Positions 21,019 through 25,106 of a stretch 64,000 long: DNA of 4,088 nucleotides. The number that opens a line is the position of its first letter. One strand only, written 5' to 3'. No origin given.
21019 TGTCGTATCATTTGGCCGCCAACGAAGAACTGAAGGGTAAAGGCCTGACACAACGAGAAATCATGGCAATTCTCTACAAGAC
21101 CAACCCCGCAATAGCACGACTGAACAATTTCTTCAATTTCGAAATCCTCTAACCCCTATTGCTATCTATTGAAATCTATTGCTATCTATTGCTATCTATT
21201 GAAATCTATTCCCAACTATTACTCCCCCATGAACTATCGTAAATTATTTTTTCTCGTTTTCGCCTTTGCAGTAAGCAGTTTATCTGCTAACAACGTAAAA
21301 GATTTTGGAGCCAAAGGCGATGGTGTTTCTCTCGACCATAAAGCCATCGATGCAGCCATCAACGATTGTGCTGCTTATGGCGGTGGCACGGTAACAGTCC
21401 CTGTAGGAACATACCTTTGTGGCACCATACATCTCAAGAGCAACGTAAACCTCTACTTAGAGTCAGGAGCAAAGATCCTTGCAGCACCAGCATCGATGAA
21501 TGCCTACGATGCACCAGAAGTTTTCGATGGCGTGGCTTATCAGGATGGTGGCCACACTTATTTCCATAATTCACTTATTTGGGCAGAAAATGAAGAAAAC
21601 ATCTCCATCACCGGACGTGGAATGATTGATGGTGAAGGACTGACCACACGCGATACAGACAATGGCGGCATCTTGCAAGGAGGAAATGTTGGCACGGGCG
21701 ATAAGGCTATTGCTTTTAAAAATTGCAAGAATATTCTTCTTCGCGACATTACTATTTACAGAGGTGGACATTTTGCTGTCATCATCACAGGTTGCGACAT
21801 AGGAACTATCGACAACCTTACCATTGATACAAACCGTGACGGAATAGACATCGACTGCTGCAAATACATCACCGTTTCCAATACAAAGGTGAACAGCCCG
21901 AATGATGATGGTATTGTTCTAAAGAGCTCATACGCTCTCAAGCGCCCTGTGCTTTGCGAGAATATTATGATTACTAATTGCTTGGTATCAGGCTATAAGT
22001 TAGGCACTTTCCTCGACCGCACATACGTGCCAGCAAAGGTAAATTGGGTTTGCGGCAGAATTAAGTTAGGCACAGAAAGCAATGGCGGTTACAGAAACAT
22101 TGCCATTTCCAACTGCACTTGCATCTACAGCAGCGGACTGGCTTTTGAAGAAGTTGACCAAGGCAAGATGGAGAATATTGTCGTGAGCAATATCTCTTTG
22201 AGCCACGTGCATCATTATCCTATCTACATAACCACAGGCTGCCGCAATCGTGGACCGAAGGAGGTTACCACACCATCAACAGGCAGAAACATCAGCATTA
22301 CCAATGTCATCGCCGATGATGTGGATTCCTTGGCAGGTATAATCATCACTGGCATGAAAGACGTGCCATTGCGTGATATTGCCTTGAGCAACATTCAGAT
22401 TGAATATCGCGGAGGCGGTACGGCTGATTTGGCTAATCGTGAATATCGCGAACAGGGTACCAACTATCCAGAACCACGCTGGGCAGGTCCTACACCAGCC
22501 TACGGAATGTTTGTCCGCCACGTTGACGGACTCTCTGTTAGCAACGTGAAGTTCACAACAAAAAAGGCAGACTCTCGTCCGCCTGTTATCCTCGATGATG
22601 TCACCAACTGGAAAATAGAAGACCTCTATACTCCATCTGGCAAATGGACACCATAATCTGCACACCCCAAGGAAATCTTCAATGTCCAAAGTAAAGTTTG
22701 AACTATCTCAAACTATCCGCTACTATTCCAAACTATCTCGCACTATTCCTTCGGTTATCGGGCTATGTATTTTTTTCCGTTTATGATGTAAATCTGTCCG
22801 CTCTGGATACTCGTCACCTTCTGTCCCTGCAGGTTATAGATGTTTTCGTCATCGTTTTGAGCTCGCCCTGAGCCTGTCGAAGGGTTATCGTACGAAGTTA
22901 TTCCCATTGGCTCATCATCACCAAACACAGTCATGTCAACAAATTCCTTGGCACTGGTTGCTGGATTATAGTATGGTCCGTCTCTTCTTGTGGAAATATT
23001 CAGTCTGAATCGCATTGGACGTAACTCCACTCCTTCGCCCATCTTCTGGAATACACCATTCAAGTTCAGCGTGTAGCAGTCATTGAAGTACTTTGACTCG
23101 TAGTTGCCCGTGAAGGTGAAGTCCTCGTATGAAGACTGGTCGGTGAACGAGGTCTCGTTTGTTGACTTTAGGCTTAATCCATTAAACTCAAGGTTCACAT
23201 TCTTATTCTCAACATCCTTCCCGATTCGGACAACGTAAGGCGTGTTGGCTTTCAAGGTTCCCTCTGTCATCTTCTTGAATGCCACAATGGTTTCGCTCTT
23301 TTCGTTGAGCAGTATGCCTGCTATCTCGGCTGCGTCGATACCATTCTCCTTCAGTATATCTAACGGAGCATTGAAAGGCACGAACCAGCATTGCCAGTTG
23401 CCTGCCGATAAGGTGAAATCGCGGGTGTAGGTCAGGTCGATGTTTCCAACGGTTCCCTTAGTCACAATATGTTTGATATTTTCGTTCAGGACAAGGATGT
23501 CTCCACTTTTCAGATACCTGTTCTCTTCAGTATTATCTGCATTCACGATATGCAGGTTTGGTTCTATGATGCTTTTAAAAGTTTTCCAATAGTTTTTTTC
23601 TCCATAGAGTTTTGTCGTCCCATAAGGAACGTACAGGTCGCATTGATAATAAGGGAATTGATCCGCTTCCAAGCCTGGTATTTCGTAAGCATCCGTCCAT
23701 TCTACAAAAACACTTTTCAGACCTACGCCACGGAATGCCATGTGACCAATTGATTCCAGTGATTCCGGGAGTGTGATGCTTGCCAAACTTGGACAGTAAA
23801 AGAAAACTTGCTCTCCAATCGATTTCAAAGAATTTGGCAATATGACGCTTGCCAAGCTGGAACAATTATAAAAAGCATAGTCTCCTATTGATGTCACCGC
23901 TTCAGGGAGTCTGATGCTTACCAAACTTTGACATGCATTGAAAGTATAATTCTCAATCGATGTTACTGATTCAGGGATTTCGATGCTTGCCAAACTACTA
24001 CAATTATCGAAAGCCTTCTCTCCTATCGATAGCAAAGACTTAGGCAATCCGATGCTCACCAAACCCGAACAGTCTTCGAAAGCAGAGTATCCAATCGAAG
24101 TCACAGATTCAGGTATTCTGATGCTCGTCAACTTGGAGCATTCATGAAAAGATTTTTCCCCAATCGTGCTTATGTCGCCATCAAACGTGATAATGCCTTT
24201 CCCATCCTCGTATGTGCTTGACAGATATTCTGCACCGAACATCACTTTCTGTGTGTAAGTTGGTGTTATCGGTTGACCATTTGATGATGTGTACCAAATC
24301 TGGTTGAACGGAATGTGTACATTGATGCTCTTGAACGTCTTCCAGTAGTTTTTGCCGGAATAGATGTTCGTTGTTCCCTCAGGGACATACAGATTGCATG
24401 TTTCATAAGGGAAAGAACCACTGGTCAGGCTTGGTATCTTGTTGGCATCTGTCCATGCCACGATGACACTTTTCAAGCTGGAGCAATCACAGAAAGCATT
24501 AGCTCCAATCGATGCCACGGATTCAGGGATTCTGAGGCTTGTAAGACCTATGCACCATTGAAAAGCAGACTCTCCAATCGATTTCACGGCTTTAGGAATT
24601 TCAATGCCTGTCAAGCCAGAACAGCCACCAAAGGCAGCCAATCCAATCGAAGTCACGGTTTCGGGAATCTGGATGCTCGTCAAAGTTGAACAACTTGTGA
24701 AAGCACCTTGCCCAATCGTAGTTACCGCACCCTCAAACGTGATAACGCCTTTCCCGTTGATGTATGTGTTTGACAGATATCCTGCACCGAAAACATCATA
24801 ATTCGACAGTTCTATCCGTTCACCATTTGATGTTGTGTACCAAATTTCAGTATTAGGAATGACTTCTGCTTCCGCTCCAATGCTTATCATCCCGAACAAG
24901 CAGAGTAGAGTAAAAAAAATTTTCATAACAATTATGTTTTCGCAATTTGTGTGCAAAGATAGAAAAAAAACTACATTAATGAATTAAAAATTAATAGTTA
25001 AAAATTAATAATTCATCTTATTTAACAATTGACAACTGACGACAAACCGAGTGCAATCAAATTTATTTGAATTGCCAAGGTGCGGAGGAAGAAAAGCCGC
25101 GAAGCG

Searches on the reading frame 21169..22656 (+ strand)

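Call 48: search_protein_families(library=pfam, proteins=[window:21169-22656:+], max_evalue=0.001)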
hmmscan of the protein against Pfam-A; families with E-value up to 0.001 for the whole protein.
window:21169-22656:+ (495 aa): 4 families
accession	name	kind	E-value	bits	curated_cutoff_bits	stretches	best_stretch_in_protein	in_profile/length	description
PF00295.23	Glyco_hydro_28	-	1.6e-16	60.8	22.9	2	132-273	49-182/324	Glycosyl hydrolases family 28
PF12708.12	Pect-lyase_RHGA_epim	-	7e-15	55.8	27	1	42-273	3-210/213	Rhamnogalacturonase A/epimerase, pectate lyase-like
PF13229.12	Beta_helix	-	9.9e-08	32.2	25.9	1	157-275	25-136/158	Right handed beta helix region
PF05048.19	NosD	-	2.5e-06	27.5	23.6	1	127-273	9-150/212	Periplasmic copper-binding protein (NosD)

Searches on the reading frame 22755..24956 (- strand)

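Call 12: search_protein_families(library=pfam, proteins=[window:22755-24956:-], max_evalue=0.001)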
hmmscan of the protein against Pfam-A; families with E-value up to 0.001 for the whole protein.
window:22755-24956:- (733 aa): 2 families
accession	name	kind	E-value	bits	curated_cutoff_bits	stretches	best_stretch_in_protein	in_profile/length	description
PF13306.12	LRR_5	-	7.3e-78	259.1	27.7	3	310-418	2-108/127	BspA type Leucine rich repeat region (6 copies)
PF13855.12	LRR_8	-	2e-09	37.5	27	0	354-396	13-56/61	Leucine rich repeat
